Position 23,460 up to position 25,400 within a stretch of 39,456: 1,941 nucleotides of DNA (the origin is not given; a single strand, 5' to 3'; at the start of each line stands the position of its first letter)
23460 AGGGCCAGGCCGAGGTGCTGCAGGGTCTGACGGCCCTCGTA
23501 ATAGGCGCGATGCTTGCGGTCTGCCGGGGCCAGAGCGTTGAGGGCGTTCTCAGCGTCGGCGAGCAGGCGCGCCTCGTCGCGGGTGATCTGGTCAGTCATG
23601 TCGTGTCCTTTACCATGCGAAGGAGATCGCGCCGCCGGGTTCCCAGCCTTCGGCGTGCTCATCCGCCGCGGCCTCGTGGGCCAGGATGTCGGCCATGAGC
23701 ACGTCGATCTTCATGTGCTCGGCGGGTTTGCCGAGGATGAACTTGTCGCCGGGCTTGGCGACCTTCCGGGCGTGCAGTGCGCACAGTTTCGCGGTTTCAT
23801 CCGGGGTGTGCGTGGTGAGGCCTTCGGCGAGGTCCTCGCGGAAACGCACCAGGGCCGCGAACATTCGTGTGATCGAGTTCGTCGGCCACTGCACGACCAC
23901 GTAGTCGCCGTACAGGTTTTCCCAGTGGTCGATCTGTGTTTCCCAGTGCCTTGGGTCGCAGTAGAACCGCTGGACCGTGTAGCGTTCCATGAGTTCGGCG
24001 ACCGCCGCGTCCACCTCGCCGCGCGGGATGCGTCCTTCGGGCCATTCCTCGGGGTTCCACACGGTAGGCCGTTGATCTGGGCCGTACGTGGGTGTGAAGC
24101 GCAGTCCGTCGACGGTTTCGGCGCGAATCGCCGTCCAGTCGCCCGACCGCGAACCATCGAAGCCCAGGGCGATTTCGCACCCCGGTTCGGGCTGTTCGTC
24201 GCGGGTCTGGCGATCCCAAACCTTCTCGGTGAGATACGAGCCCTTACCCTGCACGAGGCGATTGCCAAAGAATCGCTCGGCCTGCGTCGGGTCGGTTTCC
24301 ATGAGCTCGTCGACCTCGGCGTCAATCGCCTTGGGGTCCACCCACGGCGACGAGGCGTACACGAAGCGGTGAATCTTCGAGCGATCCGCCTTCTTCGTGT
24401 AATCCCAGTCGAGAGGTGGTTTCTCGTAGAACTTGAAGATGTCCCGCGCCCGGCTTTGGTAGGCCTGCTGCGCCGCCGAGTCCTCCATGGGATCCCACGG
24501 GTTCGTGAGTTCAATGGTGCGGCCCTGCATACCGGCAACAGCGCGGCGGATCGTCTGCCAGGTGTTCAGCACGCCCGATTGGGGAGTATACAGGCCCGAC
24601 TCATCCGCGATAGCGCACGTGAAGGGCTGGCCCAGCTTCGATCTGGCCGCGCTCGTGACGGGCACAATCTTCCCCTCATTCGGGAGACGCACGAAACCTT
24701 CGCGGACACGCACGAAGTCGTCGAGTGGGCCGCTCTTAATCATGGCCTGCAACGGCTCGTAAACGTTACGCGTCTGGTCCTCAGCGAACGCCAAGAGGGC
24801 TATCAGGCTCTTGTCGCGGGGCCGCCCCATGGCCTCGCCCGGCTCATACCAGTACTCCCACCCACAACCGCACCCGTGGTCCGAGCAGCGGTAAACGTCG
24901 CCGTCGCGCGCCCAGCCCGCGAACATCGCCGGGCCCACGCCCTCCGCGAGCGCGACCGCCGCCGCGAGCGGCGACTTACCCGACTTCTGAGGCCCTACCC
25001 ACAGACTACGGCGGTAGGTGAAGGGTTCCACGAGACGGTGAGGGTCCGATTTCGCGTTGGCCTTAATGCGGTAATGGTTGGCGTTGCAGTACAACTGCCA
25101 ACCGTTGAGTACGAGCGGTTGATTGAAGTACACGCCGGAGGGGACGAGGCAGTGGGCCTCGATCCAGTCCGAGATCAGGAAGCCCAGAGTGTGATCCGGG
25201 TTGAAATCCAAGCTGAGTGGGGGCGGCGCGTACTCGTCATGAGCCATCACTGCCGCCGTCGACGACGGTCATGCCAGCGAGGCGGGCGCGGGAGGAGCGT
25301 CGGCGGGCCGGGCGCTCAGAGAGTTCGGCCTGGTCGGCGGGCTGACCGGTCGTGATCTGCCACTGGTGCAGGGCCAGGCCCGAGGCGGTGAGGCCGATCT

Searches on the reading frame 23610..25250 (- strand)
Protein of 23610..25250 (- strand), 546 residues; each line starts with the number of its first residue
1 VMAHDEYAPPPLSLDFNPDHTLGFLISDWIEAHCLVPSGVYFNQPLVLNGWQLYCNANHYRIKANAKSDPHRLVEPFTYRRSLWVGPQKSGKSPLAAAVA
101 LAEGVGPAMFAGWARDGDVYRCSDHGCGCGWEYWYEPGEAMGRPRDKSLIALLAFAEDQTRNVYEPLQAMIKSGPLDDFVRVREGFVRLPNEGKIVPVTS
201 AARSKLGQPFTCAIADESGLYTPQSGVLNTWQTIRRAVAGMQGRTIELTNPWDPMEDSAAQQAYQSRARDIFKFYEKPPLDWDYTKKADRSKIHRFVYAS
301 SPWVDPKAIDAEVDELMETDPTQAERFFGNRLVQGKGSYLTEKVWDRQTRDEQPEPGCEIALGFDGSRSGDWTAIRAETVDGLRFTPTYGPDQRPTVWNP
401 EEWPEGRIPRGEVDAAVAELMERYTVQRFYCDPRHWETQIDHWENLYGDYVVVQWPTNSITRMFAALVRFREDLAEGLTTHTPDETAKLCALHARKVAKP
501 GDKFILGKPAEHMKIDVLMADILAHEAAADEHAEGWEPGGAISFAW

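Call 45: search_dna_similar(query=window:23610-25250:-, collection=phages, mode=protein, max_rows=12)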
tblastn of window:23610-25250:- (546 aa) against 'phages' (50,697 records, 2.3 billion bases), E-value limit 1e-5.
Records with a match: 1993; places in all: 1995; records where one place covers at least 80% of the query: 216.
Best place of each record, by identity: <60% 1993.
By first word of the organism name: Mycobacterium 1333; Streptomyces 207; Gordonia 194; Arthrobacter 97; Rhodococcus 56; Brevibacterium 32; Corynebacterium 22; Microbacterium 19; Curtobacterium 10; Fromanvirus 4; and 10 more.
By host as written in the record: Mycobacterium smegmatis mc2 155 933; Mycobacterium smegmatis mc#155 173; Gordonia terrae 3612 123; Mycobacterium smegmatis mc2155 65; Arthrobacter globiformis B-2979 56; Rhodococcus erythropolis RIA 643 39; Streptomyces griseus ATCC 10137 35; - 34; and 138 more.
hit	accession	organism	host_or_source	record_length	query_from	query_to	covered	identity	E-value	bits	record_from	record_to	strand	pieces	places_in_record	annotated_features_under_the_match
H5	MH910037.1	Arthrobacter phage Isolde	Arthrobacter globiformis NRRL B-2979 SEA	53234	21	538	94%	52.2%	4e-138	516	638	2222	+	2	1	2: terminase large subunit, ATPase domain | 3: terminase large subunit, nuclease domain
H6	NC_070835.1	Arthrobacter phage Isolde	Arthrobacter globiformis NRRL B-2979 SEA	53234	21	538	94%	52.2%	4e-138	516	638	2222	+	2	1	2: terminase large subunit | 3: terminase large subunit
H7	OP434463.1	Arthrobacter phage EvePickles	Arthrobacter globiformis NRRL B-2979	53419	21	538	94%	51.9%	3e-137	514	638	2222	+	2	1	2: terminase large subunit, ATPase domain | 3: terminase large subunit, nuclease domain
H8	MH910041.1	Arthrobacter phage Seahorse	Arthrobacter globiformis NRRL B-2979 SEA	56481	21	538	95%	51.3%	2e-96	510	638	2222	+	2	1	2: terminase large subunit, ATPase domain | 3: terminase large subunit, nuclease domain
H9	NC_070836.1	Arthrobacter phage Seahorse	Arthrobacter globiformis NRRL B-2979 SEA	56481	21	538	95%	51.3%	2e-96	510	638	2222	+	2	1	2: terminase large subunit | 3: terminase large subunit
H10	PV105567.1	Arthrobacter phage Tiff81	Arthrobacter globiformis B-2979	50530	21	538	94%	51.3%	1e-134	505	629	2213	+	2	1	2: terminase large subunit | 3: terminase large subunit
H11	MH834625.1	Arthrobacter phage Richie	Arthrobacter globiformis NRRL B-2979 SEA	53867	21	538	95%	50.4%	3e-97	503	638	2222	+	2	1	2: terminase large subunit, ATPase domain | 3: terminase large subunit, nuclease domain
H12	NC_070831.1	Arthrobacter phage Richie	Arthrobacter globiformis NRRL B-2979 SEA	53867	21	538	95%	50.4%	3e-97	503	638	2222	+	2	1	2: terminase large subunit | 3: terminase large subunit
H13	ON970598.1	Arthrobacter phage Sakai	Arthrobacter globiformis NRRL B-2979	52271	21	538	95%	50.4%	2e-96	501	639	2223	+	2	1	2: terminase large subunit, ATPase domain | 3: terminase large subunit, nuclease domain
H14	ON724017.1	Arthrobacter phage Gorpy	Arthrobacter globiformis NRRL B-2979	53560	21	538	95%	50.4%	2e-96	501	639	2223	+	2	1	2: terminase large subunit, ATPase domain | 3: termiinase large subunit, nuclease domain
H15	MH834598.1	Arthrobacter phage Auxilium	Arthrobacter globiformis NRRL B-2979 SEA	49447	21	538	95%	50.2%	2e-96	501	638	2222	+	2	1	2: terminase large subunit, ATPase domain | 3: terminase large subunit, nuclease domain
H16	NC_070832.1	Arthrobacter phage Auxilium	Arthrobacter globiformis NRRL B-2979 SEA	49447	21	538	95%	50.2%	2e-96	501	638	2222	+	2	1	2: terminase large subunit | 3: terminase large subunit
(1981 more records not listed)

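Call 52: find_related_loci(query=window:23610-25250:-, collection=genome_contigs, flank=10000)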
Query window:23610-25250:- (546 aa) in genome_contigs; peptide patterns used: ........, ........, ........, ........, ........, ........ (x = any residue, [..] = any of these).
10 stretches matched a pattern; 2 encode a relative of the query (tblastn E <= 1e-3); 2 distinct loci.
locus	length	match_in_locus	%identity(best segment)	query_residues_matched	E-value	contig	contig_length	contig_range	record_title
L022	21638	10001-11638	98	1-546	0e+0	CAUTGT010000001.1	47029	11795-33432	MAG TPA_asm: uncultured Actinomycetaceae bacterium isolate SRR15001313_bin.7_MetaWRAP_v1.3_MAG genome assembly, contig:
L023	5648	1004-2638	98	2-546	0e+0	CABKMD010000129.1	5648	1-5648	uncultured Actinomyces sp. isolate MGYG-HGUT-01273 genome assembly, contig: NODE_720_length_5648_cov_5.72913, whole geno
